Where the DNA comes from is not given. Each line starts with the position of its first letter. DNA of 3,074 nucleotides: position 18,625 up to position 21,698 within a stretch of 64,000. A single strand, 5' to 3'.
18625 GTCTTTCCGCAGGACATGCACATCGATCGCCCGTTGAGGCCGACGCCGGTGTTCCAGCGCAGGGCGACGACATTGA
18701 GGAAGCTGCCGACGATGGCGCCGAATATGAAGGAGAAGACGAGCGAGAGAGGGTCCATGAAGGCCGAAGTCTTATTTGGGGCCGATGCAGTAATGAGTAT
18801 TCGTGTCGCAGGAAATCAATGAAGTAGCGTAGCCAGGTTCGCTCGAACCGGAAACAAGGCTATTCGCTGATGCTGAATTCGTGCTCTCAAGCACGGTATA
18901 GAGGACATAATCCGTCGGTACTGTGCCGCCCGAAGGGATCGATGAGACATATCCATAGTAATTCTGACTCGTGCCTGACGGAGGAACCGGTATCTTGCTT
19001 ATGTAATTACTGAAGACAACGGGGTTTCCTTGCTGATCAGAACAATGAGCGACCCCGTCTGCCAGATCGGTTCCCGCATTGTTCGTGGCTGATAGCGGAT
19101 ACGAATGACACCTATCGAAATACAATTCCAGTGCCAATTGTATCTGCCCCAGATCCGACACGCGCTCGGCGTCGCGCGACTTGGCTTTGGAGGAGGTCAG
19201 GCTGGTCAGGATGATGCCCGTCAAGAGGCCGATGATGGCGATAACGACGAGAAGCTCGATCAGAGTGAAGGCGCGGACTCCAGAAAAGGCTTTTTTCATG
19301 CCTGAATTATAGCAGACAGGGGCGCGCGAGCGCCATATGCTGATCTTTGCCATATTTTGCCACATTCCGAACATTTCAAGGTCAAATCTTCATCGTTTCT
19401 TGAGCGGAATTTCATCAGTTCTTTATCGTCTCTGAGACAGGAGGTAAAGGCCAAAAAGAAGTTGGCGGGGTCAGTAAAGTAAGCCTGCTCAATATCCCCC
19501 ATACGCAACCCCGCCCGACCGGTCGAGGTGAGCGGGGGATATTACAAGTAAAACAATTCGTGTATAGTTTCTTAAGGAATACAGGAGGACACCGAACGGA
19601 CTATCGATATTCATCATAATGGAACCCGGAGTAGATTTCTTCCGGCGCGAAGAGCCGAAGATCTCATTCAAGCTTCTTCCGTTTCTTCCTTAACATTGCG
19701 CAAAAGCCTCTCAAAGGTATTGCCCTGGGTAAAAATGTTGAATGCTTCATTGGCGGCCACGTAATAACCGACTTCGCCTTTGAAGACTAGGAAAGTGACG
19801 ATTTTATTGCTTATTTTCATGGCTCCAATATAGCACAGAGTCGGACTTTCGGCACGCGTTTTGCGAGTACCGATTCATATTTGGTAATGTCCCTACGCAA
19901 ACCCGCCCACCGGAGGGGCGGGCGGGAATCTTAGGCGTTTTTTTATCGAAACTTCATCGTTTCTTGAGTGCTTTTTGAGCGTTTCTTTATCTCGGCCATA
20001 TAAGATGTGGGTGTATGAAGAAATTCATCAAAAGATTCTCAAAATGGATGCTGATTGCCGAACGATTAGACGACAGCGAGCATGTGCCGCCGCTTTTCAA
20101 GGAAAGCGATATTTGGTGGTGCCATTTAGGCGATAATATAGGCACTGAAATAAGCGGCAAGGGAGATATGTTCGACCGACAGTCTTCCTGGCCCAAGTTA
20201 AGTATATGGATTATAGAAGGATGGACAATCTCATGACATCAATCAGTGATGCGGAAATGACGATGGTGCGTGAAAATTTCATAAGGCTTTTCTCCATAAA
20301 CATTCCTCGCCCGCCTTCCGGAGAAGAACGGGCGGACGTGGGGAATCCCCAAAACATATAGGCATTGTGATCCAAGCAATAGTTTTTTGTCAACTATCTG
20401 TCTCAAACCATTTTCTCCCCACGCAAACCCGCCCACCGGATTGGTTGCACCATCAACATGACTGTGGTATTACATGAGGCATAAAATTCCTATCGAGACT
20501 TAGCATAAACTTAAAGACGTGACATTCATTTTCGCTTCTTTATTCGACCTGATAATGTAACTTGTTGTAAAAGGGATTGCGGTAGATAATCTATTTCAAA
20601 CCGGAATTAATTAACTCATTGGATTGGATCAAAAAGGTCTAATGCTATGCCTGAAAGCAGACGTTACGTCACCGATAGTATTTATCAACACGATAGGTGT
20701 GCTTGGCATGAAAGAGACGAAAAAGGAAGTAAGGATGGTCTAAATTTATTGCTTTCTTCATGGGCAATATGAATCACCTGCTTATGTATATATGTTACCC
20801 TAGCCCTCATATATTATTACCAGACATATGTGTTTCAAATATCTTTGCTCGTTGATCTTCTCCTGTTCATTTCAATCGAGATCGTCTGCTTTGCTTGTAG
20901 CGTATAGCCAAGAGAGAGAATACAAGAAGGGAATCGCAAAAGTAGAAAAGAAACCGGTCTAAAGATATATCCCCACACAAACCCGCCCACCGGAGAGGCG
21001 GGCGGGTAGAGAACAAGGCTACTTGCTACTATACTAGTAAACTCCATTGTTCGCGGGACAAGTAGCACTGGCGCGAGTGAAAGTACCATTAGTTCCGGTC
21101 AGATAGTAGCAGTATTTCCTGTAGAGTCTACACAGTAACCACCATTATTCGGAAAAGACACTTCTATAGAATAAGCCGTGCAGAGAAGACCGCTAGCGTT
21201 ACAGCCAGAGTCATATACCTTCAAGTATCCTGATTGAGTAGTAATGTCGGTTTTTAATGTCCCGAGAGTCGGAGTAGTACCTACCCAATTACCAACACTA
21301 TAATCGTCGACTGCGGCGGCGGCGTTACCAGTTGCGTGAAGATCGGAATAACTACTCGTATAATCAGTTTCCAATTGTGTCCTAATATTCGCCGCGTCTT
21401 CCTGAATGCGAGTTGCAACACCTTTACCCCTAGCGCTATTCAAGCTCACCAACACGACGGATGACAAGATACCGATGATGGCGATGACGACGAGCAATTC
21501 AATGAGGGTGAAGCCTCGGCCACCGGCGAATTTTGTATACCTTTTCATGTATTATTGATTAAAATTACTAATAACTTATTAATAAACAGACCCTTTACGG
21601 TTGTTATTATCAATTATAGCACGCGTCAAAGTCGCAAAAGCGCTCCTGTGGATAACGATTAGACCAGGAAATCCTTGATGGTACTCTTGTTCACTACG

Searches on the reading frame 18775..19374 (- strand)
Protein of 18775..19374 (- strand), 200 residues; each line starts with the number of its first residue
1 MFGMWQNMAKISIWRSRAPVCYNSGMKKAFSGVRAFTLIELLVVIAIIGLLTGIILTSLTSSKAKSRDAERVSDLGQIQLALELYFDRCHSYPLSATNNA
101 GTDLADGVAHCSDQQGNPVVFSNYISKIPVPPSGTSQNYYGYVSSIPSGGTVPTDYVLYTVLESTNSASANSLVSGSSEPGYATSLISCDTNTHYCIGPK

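Call 75: search_protein_families(library=pfam, proteins=[window:18775-19374:-], max_evalue=0.01)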
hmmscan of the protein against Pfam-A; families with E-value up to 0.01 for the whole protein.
window:18775-19374:- (200 aa): 1 family
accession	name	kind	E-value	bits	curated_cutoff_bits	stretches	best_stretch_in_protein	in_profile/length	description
PF07963.17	N_methyl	-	9.5e-06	25.4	21.2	1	34-56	5-27/27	Prokaryotic N-terminal methylation motif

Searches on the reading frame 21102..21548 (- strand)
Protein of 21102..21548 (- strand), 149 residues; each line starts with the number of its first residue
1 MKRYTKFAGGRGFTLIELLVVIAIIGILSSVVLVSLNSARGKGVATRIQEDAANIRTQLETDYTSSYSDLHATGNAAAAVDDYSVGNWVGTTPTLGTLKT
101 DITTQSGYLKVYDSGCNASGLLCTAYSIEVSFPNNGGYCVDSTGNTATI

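Call 75: search_protein_families(library=pfam, proteins=[window:21102-21548:-], max_evalue=0.01)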
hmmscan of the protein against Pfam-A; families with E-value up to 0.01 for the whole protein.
window:21102-21548:- (149 aa): 1 family
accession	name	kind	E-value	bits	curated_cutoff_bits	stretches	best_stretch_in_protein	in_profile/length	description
PF07963.17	N_methyl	-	1.1e-07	31.5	21.2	1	11-33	5-27/27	Prokaryotic N-terminal methylation motif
